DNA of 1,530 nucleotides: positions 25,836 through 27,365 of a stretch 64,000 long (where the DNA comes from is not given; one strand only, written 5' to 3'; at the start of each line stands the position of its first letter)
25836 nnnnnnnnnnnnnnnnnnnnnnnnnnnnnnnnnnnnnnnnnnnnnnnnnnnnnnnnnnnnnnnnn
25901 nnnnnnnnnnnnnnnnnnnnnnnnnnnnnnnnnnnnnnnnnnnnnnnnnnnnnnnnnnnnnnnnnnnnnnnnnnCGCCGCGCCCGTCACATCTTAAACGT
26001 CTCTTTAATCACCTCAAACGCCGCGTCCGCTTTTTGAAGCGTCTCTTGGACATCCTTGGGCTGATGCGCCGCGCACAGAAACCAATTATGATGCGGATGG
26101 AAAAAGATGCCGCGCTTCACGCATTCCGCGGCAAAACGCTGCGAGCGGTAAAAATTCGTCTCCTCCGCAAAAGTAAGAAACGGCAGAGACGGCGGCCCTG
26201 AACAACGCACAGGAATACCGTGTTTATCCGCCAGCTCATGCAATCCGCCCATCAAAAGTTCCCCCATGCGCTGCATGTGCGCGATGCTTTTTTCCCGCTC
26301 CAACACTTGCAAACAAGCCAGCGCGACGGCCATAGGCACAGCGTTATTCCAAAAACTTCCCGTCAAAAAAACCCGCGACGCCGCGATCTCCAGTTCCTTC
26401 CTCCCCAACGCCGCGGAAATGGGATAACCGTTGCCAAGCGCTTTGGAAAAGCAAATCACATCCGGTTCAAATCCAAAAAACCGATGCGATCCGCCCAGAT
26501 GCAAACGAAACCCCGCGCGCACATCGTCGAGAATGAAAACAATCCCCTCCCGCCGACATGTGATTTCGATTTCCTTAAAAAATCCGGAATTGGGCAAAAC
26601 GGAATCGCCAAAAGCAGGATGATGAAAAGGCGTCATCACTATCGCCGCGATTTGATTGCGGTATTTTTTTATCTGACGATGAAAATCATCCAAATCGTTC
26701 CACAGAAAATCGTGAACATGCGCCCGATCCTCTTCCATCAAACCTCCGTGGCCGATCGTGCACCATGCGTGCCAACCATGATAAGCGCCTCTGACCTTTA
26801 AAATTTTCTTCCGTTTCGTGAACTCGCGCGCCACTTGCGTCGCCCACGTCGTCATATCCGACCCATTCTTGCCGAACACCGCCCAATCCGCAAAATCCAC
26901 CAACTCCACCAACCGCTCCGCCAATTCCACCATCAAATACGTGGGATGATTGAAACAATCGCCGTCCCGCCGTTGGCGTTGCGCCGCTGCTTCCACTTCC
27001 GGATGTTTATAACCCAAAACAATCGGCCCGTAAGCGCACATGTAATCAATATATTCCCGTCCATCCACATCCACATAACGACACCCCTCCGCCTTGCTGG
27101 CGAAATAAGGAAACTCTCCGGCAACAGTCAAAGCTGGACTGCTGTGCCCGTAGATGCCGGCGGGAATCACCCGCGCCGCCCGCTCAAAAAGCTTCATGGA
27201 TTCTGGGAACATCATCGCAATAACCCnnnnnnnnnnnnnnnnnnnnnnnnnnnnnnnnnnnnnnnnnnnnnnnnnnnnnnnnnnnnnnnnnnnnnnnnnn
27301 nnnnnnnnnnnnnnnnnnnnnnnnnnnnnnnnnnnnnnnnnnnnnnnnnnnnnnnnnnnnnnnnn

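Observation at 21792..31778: Stand-alone lipid/glycolipid biosynthesis cluster: ACP-dehydratase, KAS, SDR, GSA-type aminotransferase, SCP2-like protein and four glycosyltransferases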

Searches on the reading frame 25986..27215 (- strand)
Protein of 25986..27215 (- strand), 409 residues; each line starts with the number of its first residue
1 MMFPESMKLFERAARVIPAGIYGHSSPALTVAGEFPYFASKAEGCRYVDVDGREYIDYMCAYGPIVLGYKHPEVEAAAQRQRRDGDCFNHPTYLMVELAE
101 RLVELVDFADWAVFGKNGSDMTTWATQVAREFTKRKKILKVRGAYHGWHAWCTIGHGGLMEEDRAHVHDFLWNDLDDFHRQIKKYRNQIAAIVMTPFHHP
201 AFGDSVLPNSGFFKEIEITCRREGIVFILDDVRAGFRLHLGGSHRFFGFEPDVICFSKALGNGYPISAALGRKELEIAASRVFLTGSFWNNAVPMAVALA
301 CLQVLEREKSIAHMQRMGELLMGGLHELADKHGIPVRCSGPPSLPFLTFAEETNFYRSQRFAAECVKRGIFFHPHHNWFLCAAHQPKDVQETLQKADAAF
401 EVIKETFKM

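Call 4: search_protein_families(library=pfam, proteins=[window:25986-27215:-], max_evalue=0.01)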
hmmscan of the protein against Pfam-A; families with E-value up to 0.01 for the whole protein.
window:25986-27215:- (409 aa): 1 family
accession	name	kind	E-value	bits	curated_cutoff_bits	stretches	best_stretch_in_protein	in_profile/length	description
PF00202.27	Aminotran_3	-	5e-47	160.9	30.5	1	34-340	8-343/403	Aminotransferase class-III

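Call 5: search_protein_families(library=ncbifam, proteins=[window:25986-27215:-], max_evalue=0.01)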
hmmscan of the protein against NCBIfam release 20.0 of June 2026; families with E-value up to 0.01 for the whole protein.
window:25986-27215:- (409 aa): 69 families (the best 25 are shown)
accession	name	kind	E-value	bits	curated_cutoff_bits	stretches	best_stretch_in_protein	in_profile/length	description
NF041362.1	GntE_guanitoxin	equivalog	4.4e-75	252.8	525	2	171-393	190-426/426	guanitoxin biosynthesis PLP-dependent transaminase GntE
NF000818.0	PRK00062.1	subfamily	6.3e-71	239.3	398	1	4-403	4-427/429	glutamate-1-semialdehyde 2,1-aminomutase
TIGR00713.1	hemL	equivalog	2.3e-68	230.8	527.3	1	6-401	2-421/423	glutamate-1-semialdehyde 2,1-aminomutase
NF004856.0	PRK06209.1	equivalog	3.8e-66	223.4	486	1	3-405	8-418/450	glutamate-1-semialdehyde 2,1-aminomutase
NF009055.0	PRK12389.1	equivalog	1.4e-64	218.3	637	1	1-404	1-429/431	glutamate-1-semialdehyde 2,1-aminomutase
NF005376.0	PRK06918.1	equivalog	1.7e-39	135.5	676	2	166-332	198-362/451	4-aminobutyrate--2-oxoglutarate transaminase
NF004426.0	PRK05769.1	equivalog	4.1e-38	131.3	552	2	187-334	220-364/441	acetyl ornithine aminotransferase family protein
NF001864.0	PRK00615.1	equivalog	5.2e-38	130.7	706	1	6-356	7-372/433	glutamate-1-semialdehyde aminotransferase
TIGR00700.1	GABAtrnsam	equivalog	1.4e-35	122.7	506.65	2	186-328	195-336/420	4-aminobutyrate--2-oxoglutarate transaminase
NF005993.0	PRK08117.1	subfamily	2.6e-34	118.5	574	2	171-334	192-352/433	aspartate aminotransferase family protein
TIGR00707.1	argD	subfamily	5.6e-33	114.3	410.05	1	34-336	8-318/381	acetylornithine/succinylornithine family transaminase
NF005985.0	PRK08088.1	equivalog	5.7e-33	114.2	713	1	34-333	22-343/426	4-aminobutyrate--2-oxoglutarate transaminase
NF006368.0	PRK08593.1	equivalog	1.3e-31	109.7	570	2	175-332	194-352/448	aspartate aminotransferase family protein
NF006228.0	PRK08360.1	equivalog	2.9e-31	108.6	608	2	185-333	201-348/443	aspartate aminotransferase family protein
NF004714.0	PRK06058.1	subfamily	4e-31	108.1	639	2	187-333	222-367/447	4-aminobutyrate--2-oxoglutarate transaminase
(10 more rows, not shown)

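Call 24: search_solved_structures(query=window:25986-27215:-, max_evalue=1e-20)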
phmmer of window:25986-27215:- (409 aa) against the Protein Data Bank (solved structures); distinct sequences matched with E-value up to 1e-20: 51.
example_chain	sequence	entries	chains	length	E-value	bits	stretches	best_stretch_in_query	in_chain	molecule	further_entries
6hbs_A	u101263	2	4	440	1.5e-105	356.7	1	8-407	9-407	Aminopentol aminotransferase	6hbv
2e7u_A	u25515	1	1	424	8.5e-50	173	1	4-395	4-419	Glutamate-1-semialdehyde 2,1-aminomutase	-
3l44_A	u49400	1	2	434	1.1e-47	166.1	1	3-403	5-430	Glutamate-1-semialdehyde 2,1-aminomutase 1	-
4e77_A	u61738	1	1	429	1.4e-47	165.7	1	5-400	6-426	Glutamate-1-semialdehyde 2,1-aminomutase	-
6w80_A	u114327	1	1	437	1.7e-46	162.2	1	4-403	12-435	Glutamate-1-semialdehyde 2,1-aminomutase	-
5i92_A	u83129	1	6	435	3.1e-46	161.3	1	6-404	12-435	Glutamate-1-semialdehyde 2,1-aminomutase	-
3k28_A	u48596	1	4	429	3.9e-46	160.9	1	3-404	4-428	Glutamate-1-semialdehyde 2,1-aminomutase 2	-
2epj_A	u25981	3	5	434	1.5e-44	155.7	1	6-358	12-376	Glutamate-1-semialdehyde 2,1-aminomutase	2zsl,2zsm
3bs8_A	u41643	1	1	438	7.8e-43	150.1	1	4-403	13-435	Glutamate-1-semialdehyde 2,1-aminomutase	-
7lld_A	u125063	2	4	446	1.8e-42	148.9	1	29-346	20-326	C-6' aminotransferase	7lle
5hdm_A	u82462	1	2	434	1.8e-42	148.8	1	5-398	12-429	Glutamate-1-semialdehyde 2,1-aminomutase 1, chloroplastic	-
2cfb_A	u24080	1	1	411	4.8e-42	147.5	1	28-396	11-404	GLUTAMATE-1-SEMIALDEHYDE 2,1-AMINOMUTASE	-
7lm0_A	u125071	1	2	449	7.8e-41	143.5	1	31-349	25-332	C-6' aminotransferase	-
3fq7_A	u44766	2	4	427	1.2e-35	126.4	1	6-397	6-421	Glutamate-1-semialdehyde 2,1-aminomutase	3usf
2hoy_A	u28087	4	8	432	1.2e-35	126.4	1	6-397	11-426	Glutamate-1-semialdehyde 2,1-aminomutase (GSAM) apo-form | Glutamate-1-semialdehyde 2,1-aminomutase (GSAM) pmp-form | Glutamate-1-semialdehyde 2,1-aminomutase (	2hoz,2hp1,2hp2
6kfm_A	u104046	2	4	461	4e-23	85.1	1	35-396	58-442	Mycosubtilin synthase subunit A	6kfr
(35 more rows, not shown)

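Call 48: find_related_loci(query=A3, collection=metagenome_contigs, flank=10000)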
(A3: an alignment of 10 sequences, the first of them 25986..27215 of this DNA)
Query A3 (409 aa) in metagenome_contigs; peptide patterns used: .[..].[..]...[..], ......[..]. (x = any residue, [..] = any of these).
550 stretches matched a pattern; 308 encode a relative of the query (tblastn E <= 1e-3); the best 80 are kept; 80 distinct loci.
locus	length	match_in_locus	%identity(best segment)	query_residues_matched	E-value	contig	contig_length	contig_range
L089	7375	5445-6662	67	2-407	0e+0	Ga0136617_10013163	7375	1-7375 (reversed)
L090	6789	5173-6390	67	2-407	0e+0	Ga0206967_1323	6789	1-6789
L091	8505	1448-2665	67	2-407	0e+0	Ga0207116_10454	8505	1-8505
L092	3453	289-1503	66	3-407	0e+0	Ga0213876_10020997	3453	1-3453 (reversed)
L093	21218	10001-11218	68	2-407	0e+0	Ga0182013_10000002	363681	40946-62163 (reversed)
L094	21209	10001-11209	63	3-405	0e+0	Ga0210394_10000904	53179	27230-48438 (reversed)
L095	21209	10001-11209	61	1-403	0e+0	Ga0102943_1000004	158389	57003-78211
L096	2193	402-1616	64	3-407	0e+0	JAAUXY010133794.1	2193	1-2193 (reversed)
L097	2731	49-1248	63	6-405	0e+0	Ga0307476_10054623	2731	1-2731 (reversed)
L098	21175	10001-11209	63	3-405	1e-178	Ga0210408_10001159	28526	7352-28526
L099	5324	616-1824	62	3-405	0e+0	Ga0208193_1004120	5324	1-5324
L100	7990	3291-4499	64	3-405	1e-178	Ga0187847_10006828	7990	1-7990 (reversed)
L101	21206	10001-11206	63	3-404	6e-178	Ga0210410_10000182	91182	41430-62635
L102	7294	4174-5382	63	3-405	1e-177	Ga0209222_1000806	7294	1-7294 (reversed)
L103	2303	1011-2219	62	3-405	0e+0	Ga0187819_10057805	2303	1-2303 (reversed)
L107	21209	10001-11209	62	3-405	2e-175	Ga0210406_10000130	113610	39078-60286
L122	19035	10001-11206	62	3-404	5e-172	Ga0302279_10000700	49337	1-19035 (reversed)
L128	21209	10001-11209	58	3-405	2e-169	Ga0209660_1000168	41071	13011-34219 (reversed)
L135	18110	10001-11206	57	3-404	2e-161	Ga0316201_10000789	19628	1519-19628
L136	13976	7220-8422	54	3-403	4e-158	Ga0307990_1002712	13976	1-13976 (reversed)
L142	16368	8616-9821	56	3-404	6e-155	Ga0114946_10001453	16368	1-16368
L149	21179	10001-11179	56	3-395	3e-151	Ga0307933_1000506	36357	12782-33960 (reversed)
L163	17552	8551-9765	63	3-406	9e-177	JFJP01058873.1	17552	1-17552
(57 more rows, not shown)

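Call 52: search_protein_families(library=pfam, proteins=[L107:278-7843:+, L107:7840-9186:+, L107:12135-13706:-, L107:13703-14542:-, L107:14711-15940:+, L107:15940-17037:+, L107:17050-17850:+, L107:17850-18536:+, L094:13564-14868:-, L094:16684-17832:+], max_evalue=0.00001)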
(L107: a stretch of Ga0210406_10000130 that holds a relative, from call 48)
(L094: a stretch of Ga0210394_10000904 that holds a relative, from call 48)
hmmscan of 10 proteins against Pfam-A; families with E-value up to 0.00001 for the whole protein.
L107:278-7843:+ (2521 aa): 14 families
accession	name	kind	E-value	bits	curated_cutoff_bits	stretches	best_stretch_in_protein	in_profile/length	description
PF00109.32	ketoacyl-synt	-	4.1e-81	272.7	20.8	1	4-250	1-250/252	Beta-ketoacyl synthase, N-terminal domain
PF08659.16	KR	-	3.1e-63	213.4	22.6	1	2113-2290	2-179/180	KR domain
PF00698.26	Acyl_transf_1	-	6e-62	210.4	32.7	1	532-816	2-281/319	Acyl transferase domain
PF02801.28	Ketoacyl-synt_C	-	2.7e-40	137.5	20.8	1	260-377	1-118/119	Beta-ketoacyl synthase, C-terminal domain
PF00107.32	ADH_zinc_N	-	8.6e-25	87.6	31.8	1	1915-2026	1-112/129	Zinc-binding dehydrogenase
PF13602.12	ADH_zinc_N_2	-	9.5e-25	88.5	27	1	1947-2086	1-134/134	Zinc-binding dehydrogenase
PF14765.12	PS-DH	-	2.2e-24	86.3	23.7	1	1038-1167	26-160/166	Polyketide synthase dehydratase N-terminal domain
PF21089.3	PKS_DH_N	-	1.3e-19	70.5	27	1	894-987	1-98/103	Polyketide synthase dehydratase domain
PF16197.11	KAsynt_C_assoc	-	2.1e-18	67.2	33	1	380-480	1-98/111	Ketoacyl-synthetase C-terminal extension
PF00106.31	adh_short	-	2e-15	57.3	26.6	1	2114-2279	3-168/195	short chain dehydrogenase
PF00550.31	PP-binding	-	1.1e-12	48.5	20.8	1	2396-2460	3-67/67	Phosphopantetheine attachment site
PF08240.17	ADH_N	-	1.7e-09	38.3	23.5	1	1787-1851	1-61/104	Alcohol dehydrogenase GroES-like domain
PF13561.12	adh_short_C2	-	4e-09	36.8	27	1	2122-2273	7-156/236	Enoyl-(Acyl carrier protein) reductase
PF22621.2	CurL-like_PKS_C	-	6e-06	26.6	27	0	445-500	3-58/64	CurL-like, PKS C-terminal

L107:7840-9186:+ (448 aa): 2 families
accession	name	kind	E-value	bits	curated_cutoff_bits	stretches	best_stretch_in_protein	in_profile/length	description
PF00155.27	Aminotran_1_2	-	1.4e-48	166.4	19.7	1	97-440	2-360/361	Aminotransferase class I and II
PF01053.26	Cys_Met_Meta_PP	-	2.6e-06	26.7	27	1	141-271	52-181/381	Cys/Met metabolism PLP-dependent enzyme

L107:12135-13706:- (523 aa): 3 families
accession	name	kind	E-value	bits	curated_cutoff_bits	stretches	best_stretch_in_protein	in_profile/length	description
PF00534.26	Glycos_transf_1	-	1.2e-16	61.2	26.4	1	320-470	5-156/172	Glycosyl transferases group 1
PF13692.12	Glyco_trans_1_4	-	6.8e-14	52.8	27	1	333-470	4-140/142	Glycosyl transferases group 1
PF13439.12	Glyco_transf_4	-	1.4e-06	28.9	28.5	1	185-283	64-167/170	Glycosyltransferase Family 4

L107:13703-14542:- (279 aa): 0 families

L107:14711-15940:+ (409 aa): 3 families
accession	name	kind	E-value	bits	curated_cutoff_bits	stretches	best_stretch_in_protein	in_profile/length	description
PF22461.2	SLBB_2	-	6.2e-18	65.1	27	2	201-273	3-77/79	SLBB domain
PF02563.21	Poly_export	-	2.6e-15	56.8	28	1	105-193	8-76/77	Polysaccharide biosynthesis/export protein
PF10531.15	SLBB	-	4.4e-06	26.9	27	0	201-246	2-46/55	SLBB domain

L107:15940-17037:+ (365 aa): 0 families

L107:17050-17850:+ (266 aa): 1 family
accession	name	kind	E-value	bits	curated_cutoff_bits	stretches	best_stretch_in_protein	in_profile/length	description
PF01061.29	ABC2_membrane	-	6.4e-08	32.8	26.9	1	21-229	3-211/211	ABC-2 type transporter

L107:17850-18536:+ (228 aa): 1 family
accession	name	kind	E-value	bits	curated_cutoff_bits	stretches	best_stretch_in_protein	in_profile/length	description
PF00005.33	ABC_tran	-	8.7e-17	62.4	25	1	22-149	2-135/137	ABC transporter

L094:13564-14868:- (434 aa): 4 families
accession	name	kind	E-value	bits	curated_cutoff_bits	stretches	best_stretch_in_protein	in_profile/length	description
PF00534.26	Glycos_transf_1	-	5.9e-19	68.7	26.4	1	247-367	13-131/172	Glycosyl transferases group 1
PF13692.12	Glyco_trans_1_4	-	2.9e-15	57.2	27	1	250-369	2-117/142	Glycosyl transferases group 1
PF20706.3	GT4-conflict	-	1.2e-11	44.7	26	1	220-359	171-312/385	Family 4 Glycosyltransferase in conflict systems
PF13439.12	Glyco_transf_4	-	6.2e-08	33.3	28.5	1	95-208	40-150/170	Glycosyltransferase Family 4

L094:16684-17832:+ (382 aa): 2 families
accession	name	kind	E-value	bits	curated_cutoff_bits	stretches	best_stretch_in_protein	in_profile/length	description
PF13506.12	Glyco_transf_21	-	3.5e-08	33.6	21.7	1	90-254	6-169/174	Glycosyl transferase family 21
PF13641.12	Glyco_tranf_2_3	-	4.2e-06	27.4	27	1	30-236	3-209/230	Glycosyltransferase like family 2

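Call 54: search_solved_structures(query=window:25986-27215:-, max_evalue=1e-60, show_alignments=1)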
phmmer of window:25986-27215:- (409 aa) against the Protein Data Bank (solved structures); distinct sequences matched with E-value up to 1e-60: 1.
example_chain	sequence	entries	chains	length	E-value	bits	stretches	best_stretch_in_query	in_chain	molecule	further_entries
6hbs_A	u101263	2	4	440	1.5e-105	356.7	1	8-407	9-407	Aminopentol aminotransferase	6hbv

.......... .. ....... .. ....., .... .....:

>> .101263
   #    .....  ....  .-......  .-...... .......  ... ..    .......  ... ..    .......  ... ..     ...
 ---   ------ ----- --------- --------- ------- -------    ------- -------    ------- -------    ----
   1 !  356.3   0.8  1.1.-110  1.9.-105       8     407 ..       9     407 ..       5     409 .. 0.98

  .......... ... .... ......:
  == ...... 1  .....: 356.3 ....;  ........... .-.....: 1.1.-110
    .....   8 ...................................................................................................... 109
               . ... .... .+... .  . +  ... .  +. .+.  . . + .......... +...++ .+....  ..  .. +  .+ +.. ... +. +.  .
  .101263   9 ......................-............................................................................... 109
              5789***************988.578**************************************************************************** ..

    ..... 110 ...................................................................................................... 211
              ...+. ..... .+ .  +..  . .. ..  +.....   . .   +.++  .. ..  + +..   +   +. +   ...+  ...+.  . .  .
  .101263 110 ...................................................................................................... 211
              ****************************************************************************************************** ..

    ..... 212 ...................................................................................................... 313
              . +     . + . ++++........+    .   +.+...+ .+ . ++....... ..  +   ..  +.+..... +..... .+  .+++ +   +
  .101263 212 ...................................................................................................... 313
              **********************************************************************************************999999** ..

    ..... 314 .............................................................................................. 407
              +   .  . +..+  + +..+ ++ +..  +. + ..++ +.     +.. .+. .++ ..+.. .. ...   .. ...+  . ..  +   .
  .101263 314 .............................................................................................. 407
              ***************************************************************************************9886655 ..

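Call 59: search_protein_families(library=pfam, proteins=[L128:5708-6484:+, L128:6481-7479:+, L128:7476-7997:+, L128:11340-12509:+, L149:6847-7908:+, L149:11243-11929:+, L149:12425-13366:+, L149:13475-14527:+, L149:15648-16439:+, L149:16436-17878:+], max_evalue=0.0001)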
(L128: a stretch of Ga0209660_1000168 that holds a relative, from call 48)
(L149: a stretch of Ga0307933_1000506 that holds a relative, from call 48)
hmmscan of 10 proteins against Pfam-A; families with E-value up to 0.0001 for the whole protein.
L128:5708-6484:+ (258 aa): 1 family
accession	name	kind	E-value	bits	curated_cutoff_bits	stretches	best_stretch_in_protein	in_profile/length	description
PF02548.21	Pantoate_transf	-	5.8e-99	331.1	28.7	1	2-258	1-258/259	Ketopantoate hydroxymethyltransferase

L128:6481-7479:+ (332 aa): 3 families
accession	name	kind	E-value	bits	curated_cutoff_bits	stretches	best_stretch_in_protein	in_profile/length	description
PF07479.19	NAD_Gly3P_dh_C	-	2.1e-48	164.6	25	1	180-320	1-141/142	NAD-dependent glycerol-3-phosphate dehydrogenase C-terminus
PF01210.29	NAD_Gly3P_dh_N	-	4.6e-30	105.1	23.1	1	4-158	3-155/158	NAD-dependent glycerol-3-phosphate dehydrogenase N-terminus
PF20618.3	GPD_NAD_C_bact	-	1.7e-16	60.9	27.6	1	240-304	1-64/66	Bacterial GPD, NAD-dependent C-terminal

L128:7476-7997:+ (173 aa): 1 family
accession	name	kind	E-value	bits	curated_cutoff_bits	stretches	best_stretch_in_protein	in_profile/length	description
PF00856.33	SET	-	3.7e-20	72.8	22.4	1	18-123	1-104/105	SET domain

L128:11340-12509:+ (389 aa): 1 family
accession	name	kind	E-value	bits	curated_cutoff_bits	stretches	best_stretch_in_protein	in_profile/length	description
PF07690.21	MFS_1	-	9.8e-15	54.7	33.4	2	17-267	14-264/347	Major Facilitator Superfamily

L149:6847-7908:+ (353 aa): 1 family
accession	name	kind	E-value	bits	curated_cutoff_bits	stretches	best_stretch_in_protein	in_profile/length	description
PF01797.21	Y1_Tnp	-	1e-14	55.1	23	1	37-110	5-76/121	Transposase IS200 like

L149:11243-11929:+ (228 aa): 0 families

L149:12425-13366:+ (313 aa): 2 families
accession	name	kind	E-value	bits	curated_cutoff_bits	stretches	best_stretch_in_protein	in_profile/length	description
PF04321.23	RmlD_sub_bind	-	2.2e-24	86.5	27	1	22-198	2-166/287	RmlD substrate binding domain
PF01370.27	Epimerase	-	4.9e-13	49.5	20.9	1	23-174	1-160/240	NAD dependent epimerase/dehydratase family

L149:13475-14527:+ (350 aa): 7 families
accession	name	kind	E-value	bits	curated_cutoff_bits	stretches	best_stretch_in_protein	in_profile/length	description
PF16363.11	GDP_Man_Dehyd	-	2.6e-88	297.1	27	1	4-322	1-331/332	GDP-mannose 4,6 dehydratase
PF01370.27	Epimerase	-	2.5e-68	230.5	20.9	1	3-250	1-240/240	NAD dependent epimerase/dehydratase family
PF01073.25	3Beta_HSD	-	1.9e-15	57.1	22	1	4-240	1-229/280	3-beta hydroxysteroid dehydrogenase/isomerase family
PF04321.23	RmlD_sub_bind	-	1e-14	54.7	27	1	1-171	1-138/287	RmlD substrate binding domain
PF02719.21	Polysacc_synt_2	-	3.4e-12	46.6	20.2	1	3-114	1-118/293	Polysaccharide biosynthesis protein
PF07993.18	NAD_binding_4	-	2.5e-11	43.7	20.1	1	75-187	90-206/258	Male sterility protein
PF00106.31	adh_short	-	5.2e-06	26.5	26.6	0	3-73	3-72/195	short chain dehydrogenase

L149:15648-16439:+ (263 aa): 1 family
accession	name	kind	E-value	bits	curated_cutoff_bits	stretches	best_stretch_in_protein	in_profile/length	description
PF01061.29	ABC2_membrane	-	1.6e-19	70.8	26.9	1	11-223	2-210/211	ABC-2 type transporter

L149:16436-17878:+ (480 aa): 2 families
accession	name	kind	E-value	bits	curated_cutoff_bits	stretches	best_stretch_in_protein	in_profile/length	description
PF14524.12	Wzt_C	-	2.8e-31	108.9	30.4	1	331-470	3-143/143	Wzt C-terminal domain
PF00005.33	ABC_tran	-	1.9e-24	87.3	25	1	79-211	1-136/137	ABC transporter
